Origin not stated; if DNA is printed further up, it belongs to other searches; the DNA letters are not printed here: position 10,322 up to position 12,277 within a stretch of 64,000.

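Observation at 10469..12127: Naturally circularly permuted cofactor-independent phosphoglycerate mutase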

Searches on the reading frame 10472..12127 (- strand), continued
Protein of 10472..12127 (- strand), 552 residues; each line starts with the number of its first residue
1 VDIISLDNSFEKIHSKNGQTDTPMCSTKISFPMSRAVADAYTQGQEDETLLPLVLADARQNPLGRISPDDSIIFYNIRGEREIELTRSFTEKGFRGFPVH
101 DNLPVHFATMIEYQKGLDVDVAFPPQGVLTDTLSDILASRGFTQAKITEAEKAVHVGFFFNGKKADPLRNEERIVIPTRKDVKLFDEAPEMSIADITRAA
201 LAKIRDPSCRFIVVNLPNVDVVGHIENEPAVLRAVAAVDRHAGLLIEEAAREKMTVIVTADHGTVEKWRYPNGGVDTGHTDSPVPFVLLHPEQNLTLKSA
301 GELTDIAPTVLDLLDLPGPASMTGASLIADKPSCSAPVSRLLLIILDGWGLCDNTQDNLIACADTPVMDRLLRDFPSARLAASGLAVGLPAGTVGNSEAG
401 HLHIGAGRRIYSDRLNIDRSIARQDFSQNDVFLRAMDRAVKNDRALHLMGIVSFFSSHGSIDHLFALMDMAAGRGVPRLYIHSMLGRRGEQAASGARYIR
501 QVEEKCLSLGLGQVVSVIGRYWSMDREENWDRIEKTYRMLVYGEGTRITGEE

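Call 48: find_homologous_proteins(query=P0125, max_evalue=1e-30)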
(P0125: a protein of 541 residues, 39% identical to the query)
Query P0125 (541 aa): 8000 proteins with E <= 1e-30 among 8000 candidates; the best 120 are listed.
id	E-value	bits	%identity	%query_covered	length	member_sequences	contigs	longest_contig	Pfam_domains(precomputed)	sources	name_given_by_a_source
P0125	0.0e+0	1224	100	100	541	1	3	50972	PF06415.19,PF01676.24,PF01663.28,PF00884.29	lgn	-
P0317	0.0e+0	1062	85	100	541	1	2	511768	PF06415.19,PF01676.24,PF01663.28,PF00884.29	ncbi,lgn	-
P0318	0.0e+0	1056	84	100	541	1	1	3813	PF06415.19,PF01676.24,PF01663.28,PF00884.29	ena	-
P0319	0.0e+0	1035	83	100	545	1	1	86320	PF06415.19,PF01676.24,PF01663.28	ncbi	-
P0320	2.9e-232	790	75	83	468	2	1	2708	PF06415.19,PF01676.24,PF01663.28,PF00884.29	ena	-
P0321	7.8e-220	749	76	79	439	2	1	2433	PF06415.19,PF00245.26,PF01676.24,PF01663.28,PF00884.29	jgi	-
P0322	1.3e-154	534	53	55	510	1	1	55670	PF06415.19,PF01676.24,PF01663.28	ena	-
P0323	6.3e-154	531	51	55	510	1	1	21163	PF06415.19,PF01676.24,PF01663.28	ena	-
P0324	7.2e-154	531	47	57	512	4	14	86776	PF06415.19,PF01676.24,PF01663.28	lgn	-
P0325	3.3e-153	529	52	55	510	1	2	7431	PF06415.19,PF01676.24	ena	-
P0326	1.1e-152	527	51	57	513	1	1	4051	PF06415.19,PF01676.24,PF01663.28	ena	-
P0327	2.0e-152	526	51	55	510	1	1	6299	PF06415.19,PF01676.24,PF01663.28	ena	-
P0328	2.1e-152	526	51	55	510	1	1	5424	PF06415.19,PF01676.24,PF01663.28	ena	-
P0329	2.2e-152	526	51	55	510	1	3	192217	PF06415.19,PF01676.24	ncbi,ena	-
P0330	2.7e-152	526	51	56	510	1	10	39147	PF06415.19,PF01676.24,PF01663.28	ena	-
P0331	3.9e-152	525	51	56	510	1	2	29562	PF06415.19,PF01676.24,PF01663.28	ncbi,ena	-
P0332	4.7e-152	525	49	56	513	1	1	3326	PF06415.19,PF01676.24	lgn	-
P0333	5.8e-152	525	50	55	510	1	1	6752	PF06415.19,PF01676.24,PF01663.28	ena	-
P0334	6.8e-152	525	51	56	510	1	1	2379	PF06415.19,PF01676.24,PF01663.28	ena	-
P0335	6.8e-152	525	51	55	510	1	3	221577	PF06415.19,PF01676.24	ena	-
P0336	7.5e-152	525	48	57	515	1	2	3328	PF06415.19,PF01676.24,PF01663.28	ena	-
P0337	8.6e-152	524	51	55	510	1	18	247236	PF06415.19,PF01676.24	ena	-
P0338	1.1e-151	524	51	55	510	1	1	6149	PF06415.19,PF01676.24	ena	-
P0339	1.5e-151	524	51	55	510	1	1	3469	PF06415.19,PF01676.24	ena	-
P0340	1.5e-151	523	51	55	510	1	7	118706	PF06415.19,PF01676.24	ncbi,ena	-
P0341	2.4e-151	523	47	57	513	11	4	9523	PF06415.19,PF01676.24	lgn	-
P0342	2.9e-151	523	48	58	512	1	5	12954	PF06415.19,PF01676.24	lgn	-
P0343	2.9e-151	523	51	57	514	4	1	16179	PF06415.19,PF01676.24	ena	-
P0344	3.3e-151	522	50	59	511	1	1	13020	PF06415.19,PF01676.24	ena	-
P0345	3.6e-151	522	51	56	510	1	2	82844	PF06415.19,PF01676.24,PF01663.28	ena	-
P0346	5.1e-151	522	52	55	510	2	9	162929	PF06415.19,PF01676.24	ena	-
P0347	7.4e-151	521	52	55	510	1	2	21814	PF06415.19,PF01676.24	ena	-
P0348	8.5e-151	521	50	55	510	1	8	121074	PF06415.19,PF01676.24,PF01663.28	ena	-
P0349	8.5e-151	521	50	55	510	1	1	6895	PF06415.19,PF01676.24,PF01663.28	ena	-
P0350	8.6e-151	521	48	59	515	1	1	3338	PF06415.19,PF01676.24,PF01663.28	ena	-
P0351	8.6e-151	521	52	55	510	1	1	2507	PF06415.19,PF01676.24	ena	-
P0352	8.9e-151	521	48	57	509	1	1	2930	PF06415.19,PF01676.24,PF01663.28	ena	-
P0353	9.0e-151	521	50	55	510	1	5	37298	PF06415.19,PF01676.24,PF01663.28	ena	-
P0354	9.7e-151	521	50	55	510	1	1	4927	PF06415.19,PF01676.24,PF01663.28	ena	-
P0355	1.0e-150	521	49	59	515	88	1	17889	PF06415.19,PF01676.24,PF01663.28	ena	-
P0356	1.1e-150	521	48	57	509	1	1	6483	PF06415.19,PF01676.24,PF01663.28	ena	-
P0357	1.2e-150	521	48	59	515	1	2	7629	PF06415.19,PF01676.24,PF01663.28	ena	-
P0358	1.3e-150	520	50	55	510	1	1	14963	PF06415.19,PF01676.24,PF01663.28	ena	-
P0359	1.3e-150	520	50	55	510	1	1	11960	PF06415.19,PF01676.24,PF01663.28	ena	-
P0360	1.4e-150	520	48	59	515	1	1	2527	PF06415.19,PF01676.24,PF01663.28,PF00884.29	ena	-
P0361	1.5e-150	520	50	55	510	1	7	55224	PF06415.19,PF01676.24,PF01663.28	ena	-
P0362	1.5e-150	520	50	55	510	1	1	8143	PF06415.19,PF01676.24,PF01663.28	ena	-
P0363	1.5e-150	520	50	55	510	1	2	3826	PF06415.19,PF01676.24,PF01663.28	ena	-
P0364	1.6e-150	520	50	55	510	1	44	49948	PF06415.19,PF01676.24,PF01663.28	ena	-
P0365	1.7e-150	520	50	55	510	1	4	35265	PF06415.19,PF01676.24,PF01663.28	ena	-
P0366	1.7e-150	520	50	55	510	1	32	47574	PF06415.19,PF01676.24,PF01663.28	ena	-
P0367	1.7e-150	520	50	55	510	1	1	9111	PF06415.19,PF01676.24,PF01663.28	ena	-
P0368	1.9e-150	520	49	59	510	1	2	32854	PF06415.19,PF01676.24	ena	-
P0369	2.0e-150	520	50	55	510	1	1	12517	PF06415.19,PF01676.24,PF01663.28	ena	-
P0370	2.0e-150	520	50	55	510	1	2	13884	PF06415.19,PF01676.24,PF01663.28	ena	-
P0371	2.1e-150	520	49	59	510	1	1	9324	PF06415.19,PF01676.24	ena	-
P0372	2.1e-150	520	48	59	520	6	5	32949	PF06415.19,PF01676.24,PF01663.28,PF00884.29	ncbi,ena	-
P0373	2.1e-150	520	49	59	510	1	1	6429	PF06415.19,PF01676.24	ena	-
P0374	2.1e-150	520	48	56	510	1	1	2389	PF06415.19,PF01676.24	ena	-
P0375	2.3e-150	520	50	55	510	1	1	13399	PF06415.19,PF01676.24,PF01663.28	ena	-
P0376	2.3e-150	520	50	55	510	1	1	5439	PF06415.19,PF01676.24,PF01663.28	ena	-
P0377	2.4e-150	520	50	55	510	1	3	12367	PF06415.19,PF01676.24,PF01663.28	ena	-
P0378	2.5e-150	519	50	55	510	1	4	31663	PF06415.19,PF01676.24,PF01663.28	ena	-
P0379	2.8e-150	519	51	55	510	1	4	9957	PF06415.19,PF01676.24,PF01663.28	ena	-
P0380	2.9e-150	519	51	55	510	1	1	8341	PF06415.19,PF01676.24,PF01663.28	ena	-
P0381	2.9e-150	519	50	55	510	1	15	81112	PF06415.19,PF01676.24,PF01663.28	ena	-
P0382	3.0e-150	519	50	55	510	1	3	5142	PF06415.19,PF01676.24,PF01663.28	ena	-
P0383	3.1e-150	519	50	56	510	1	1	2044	PF06415.19,PF01676.24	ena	-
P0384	3.2e-150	519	50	55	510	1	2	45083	PF06415.19,PF01676.24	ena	-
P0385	3.5e-150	519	48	57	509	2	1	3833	PF06415.19,PF01676.24,PF01663.28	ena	-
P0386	3.8e-150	519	50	55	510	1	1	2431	PF06415.19,PF01676.24,PF01663.28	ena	-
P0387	3.8e-150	519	49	57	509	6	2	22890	PF06415.19,PF01676.24,PF01663.28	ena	-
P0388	3.8e-150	519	50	55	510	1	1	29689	PF06415.19,PF01676.24,PF01663.28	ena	-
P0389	3.8e-150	519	48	59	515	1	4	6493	PF06415.19,PF01676.24,PF01663.28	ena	-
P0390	3.9e-150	519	50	55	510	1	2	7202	PF06415.19,PF01676.24,PF01663.28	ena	-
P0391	4.1e-150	519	50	55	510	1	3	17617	PF06415.19,PF01676.24,PF01663.28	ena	-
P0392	4.5e-150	519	50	55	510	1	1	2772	PF06415.19,PF01676.24,PF01663.28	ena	-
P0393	4.9e-150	519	50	57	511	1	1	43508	PF06415.19,PF01676.24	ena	-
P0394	5.0e-150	518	49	59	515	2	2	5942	PF06415.19,PF01676.24,PF01663.28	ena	-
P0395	5.3e-150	518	49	59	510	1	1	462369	PF06415.19,PF01676.24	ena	-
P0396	5.7e-150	518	50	55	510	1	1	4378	PF06415.19,PF01676.24,PF01663.28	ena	-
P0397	5.7e-150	518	50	55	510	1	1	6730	PF06415.19,PF01676.24,PF01663.28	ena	-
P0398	6.0e-150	518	50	55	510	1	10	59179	PF06415.19,PF01676.24,PF01663.28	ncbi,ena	-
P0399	8.6e-150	518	50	55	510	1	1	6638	PF06415.19,PF01676.24,PF01663.28,PF00884.29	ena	-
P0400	9.9e-150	518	50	55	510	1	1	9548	PF06415.19,PF01676.24,PF01663.28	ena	-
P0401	1.0e-149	517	50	57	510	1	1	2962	PF06415.19,PF01676.24,PF01663.28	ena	-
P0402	1.0e-149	517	51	55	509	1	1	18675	PF06415.19,PF01676.24,PF01663.28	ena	-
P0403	1.0e-149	517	52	55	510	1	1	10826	PF06415.19,PF01676.24,PF01663.28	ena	-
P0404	1.0e-149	517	49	59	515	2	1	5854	PF06415.19,PF01676.24,PF01663.28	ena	-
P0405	1.0e-149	517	47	59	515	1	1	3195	PF06415.19,PF01676.24,PF01663.28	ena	-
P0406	1.0e-149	517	48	57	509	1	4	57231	PF06415.19,PF01676.24,PF01663.28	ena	-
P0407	1.1e-149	517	52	55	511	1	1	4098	PF06415.19,PF01676.24,PF01663.28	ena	-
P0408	1.1e-149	517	51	55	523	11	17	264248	PF06415.19,PF01676.24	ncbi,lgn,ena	-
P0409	1.1e-149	517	50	57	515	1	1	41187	PF06415.19,PF01676.24,PF01663.28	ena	-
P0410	1.1e-149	517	47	57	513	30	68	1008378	PF06415.19,PF01676.24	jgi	jgi:2,3-bisphosphoglycerate-independent phosphoglycerate mutase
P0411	1.1e-149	517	50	55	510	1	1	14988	PF06415.19,PF01676.24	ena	-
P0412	1.2e-149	517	51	56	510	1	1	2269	PF06415.19,PF01676.24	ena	-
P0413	1.2e-149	517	47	59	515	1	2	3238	PF06415.19,PF01676.24,PF01663.28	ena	-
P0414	1.5e-149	517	49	57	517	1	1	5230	PF06415.19,PF01676.24,PF01663.28,PF00884.29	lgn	-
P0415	1.6e-149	517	50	57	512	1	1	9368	PF06415.19,PF01676.24,PF01663.28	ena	-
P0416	1.7e-149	517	52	55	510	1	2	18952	PF06415.19,PF01676.24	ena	-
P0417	1.8e-149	517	47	57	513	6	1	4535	PF06415.19,PF01676.24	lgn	-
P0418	1.9e-149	517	50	57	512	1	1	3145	PF06415.19,PF01676.24,PF01663.28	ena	-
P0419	2.0e-149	516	50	55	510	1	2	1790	PF06415.19,PF01676.24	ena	-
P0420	2.2e-149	516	52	55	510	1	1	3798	PF06415.19,PF01676.24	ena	-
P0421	2.3e-149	516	47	59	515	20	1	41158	PF06415.19,PF01676.24,PF01663.28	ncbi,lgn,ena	-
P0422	2.4e-149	516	50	57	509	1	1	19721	PF06415.19,PF01676.24,PF01663.28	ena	-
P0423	2.4e-149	516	50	57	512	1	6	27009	PF06415.19,PF01676.24,PF01663.28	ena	-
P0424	2.5e-149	516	51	55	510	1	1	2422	PF06415.19,PF01676.24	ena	-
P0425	2.7e-149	516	51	57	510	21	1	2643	PF06415.19,PF01676.24,PF01663.28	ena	-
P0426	2.8e-149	516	50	57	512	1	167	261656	PF06415.19,PF01676.24,PF01663.28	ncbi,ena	-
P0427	2.8e-149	516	50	57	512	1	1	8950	PF06415.19,PF01676.24,PF01663.28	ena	-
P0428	2.8e-149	516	46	58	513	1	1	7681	PF06415.19,PF01676.24,PF01663.28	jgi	-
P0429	2.9e-149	516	50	57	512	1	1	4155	PF06415.19,PF01676.24,PF01663.28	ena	-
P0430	3.4e-149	516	50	56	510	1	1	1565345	PF06415.19,PF01676.24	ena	-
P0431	3.4e-149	516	50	55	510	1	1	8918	PF06415.19,PF01676.24,PF01663.28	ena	-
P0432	3.5e-149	516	50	58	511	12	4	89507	PF06415.19,PF01676.24,PF01663.28,PF00884.29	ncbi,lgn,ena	-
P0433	3.5e-149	516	48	59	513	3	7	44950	PF06415.19,PF01676.24,PF01663.28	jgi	-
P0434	4.3e-149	515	49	57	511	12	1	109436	PF06415.19,PF01676.24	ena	-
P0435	4.3e-149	515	53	55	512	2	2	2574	PF06415.19,PF01676.24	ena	-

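Call 60: list_cluster_members(proteins=[P0317, P0319, P0255, P0279, P0174, P0329, P0331, P0340, P0408, P0290])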
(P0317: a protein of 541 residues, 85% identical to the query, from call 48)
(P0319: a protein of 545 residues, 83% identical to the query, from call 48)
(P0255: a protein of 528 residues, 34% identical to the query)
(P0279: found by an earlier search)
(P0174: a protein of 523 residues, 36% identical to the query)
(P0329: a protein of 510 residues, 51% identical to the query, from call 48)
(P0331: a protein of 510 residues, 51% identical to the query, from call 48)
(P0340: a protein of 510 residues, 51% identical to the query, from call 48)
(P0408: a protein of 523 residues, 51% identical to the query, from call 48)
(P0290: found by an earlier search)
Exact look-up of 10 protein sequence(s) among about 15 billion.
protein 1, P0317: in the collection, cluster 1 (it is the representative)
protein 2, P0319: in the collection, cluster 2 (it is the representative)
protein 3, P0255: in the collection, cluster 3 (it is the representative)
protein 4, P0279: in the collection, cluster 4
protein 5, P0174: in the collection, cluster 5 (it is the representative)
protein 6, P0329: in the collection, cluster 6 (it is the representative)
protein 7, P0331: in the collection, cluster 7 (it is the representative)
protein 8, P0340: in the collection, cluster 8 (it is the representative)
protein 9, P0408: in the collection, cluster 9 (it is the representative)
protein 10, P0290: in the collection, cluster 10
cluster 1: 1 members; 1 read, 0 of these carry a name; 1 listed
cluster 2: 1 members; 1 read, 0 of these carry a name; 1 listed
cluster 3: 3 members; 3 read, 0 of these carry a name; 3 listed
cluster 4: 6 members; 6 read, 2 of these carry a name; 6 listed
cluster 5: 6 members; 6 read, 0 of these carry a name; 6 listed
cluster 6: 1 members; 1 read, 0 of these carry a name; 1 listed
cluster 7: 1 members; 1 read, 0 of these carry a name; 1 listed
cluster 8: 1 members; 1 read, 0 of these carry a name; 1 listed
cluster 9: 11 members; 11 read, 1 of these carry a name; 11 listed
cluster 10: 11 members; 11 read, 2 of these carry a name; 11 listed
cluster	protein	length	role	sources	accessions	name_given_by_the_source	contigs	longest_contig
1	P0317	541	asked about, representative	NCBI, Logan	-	-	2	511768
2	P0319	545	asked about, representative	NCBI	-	-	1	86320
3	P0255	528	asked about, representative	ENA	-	-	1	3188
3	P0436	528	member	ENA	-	-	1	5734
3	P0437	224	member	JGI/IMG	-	-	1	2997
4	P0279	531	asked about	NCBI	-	-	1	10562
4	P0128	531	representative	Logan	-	-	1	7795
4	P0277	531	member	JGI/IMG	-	2,3-bisphosphoglycerate-independent phosphoglycerate mutase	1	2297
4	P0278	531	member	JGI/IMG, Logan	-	2,3-bisphosphoglycerate-independent phosphoglycerate mutase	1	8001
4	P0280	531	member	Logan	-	-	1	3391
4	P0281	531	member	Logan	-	-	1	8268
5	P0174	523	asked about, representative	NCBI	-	-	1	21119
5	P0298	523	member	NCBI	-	-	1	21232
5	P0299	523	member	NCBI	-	-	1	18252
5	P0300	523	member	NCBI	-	-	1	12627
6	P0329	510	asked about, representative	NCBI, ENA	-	-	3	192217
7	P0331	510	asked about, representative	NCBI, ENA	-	-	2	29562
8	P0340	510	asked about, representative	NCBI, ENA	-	-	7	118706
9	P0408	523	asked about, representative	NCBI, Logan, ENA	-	-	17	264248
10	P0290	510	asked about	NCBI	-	-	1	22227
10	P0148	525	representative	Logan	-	-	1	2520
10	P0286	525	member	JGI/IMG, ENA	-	-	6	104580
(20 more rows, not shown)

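Call 64: find_encoding_contigs(protein=P0174, flank=7000, max_places=1)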
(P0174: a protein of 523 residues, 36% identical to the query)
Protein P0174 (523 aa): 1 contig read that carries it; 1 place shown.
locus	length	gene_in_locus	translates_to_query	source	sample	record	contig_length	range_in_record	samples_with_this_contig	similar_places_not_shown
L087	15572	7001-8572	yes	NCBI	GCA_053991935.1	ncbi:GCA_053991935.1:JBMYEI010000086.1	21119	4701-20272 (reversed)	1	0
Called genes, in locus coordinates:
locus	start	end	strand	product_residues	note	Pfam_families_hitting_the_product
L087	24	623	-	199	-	PF07963:N_methyl, PF22434:PilW_C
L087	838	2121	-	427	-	PF00753:Lactamase_B, PF13483:Lactamase_B_3 (weak), PF12706:Lactamase_B_2, PF16661:Lactamase_B_6, PF10996:Beta-Casp, PF07521:RMMBL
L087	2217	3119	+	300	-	PF00126:HTH_1, PF03466:LysR_substrate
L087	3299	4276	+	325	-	PF01547:SBP_bac_1, PF13531:SBP_bac_11, PF13416:SBP_bac_8, PF13343:SBP_bac_6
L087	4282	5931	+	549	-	PF00528:BPD_transp_1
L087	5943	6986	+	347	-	PF00005:ABC_tran, PF13304:AAA_21 (faint), PF08402:TOBE_2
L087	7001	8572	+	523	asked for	PF01676:Metalloenzyme, PF06415:iPGM_N, PF01676:Metalloenzyme, PF06415:iPGM_N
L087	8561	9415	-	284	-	PF00892:EamA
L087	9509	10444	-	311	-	PF12679:ABC2_membrane_2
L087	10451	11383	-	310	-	PF00005:ABC_tran, PF13304:AAA_21 (weak)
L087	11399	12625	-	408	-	PF10633:NPCBM_assoc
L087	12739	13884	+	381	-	PF02670:DXP_reductoisom, PF08436:DXP_redisom_C, PF13288:DXPR_C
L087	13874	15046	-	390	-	PF13487:HD_5, PF01966:HD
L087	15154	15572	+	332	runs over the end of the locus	PF02608:Bmp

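Call 65: find_encoding_contigs(protein=P0317, flank=7000, max_places=1)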
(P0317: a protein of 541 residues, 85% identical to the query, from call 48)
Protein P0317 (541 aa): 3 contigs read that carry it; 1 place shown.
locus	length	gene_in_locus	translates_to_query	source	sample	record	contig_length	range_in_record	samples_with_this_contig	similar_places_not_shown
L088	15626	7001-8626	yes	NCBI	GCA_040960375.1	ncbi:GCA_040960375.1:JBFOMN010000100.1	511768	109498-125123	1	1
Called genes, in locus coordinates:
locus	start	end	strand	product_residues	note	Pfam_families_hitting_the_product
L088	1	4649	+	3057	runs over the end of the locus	PF00004:AAA (weak), PF07724:AAA_2, PF07728:AAA_5, PF10431:ClpB_D2-small, PF00004:AAA, PF07724:AAA_2, PF07728:AAA_5, PF10431:ClpB_D2-small, +10 more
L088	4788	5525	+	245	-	PF02661:Fic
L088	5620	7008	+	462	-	PF00342:PGI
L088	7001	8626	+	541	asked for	PF06415:iPGM_N, PF01676:Metalloenzyme, PF01663:Phosphodiest (weak), PF00884:Sulfatase (weak), PF01676:Metalloenzyme, PF06415:iPGM_N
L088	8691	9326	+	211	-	PF02163:Peptidase_M50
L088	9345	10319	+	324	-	PF00579:tRNA-synt_1b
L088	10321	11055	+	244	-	PF02616:SMC_ScpA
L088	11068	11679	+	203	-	PF04079:SMC_ScpB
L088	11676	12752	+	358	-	PF01817:CM_2, PF00800:PDT, PF01842:ACT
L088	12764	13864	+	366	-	PF00155:Aminotran_1_2, PF00266:Aminotran_5 (weak)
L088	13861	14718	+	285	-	PF02826:2-Hacid_dh_C (faint), PF03807:F420_oxidored, PF02153:PDH_N, PF20463:PDH_C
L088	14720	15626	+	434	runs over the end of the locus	PF00275:EPSP_synthase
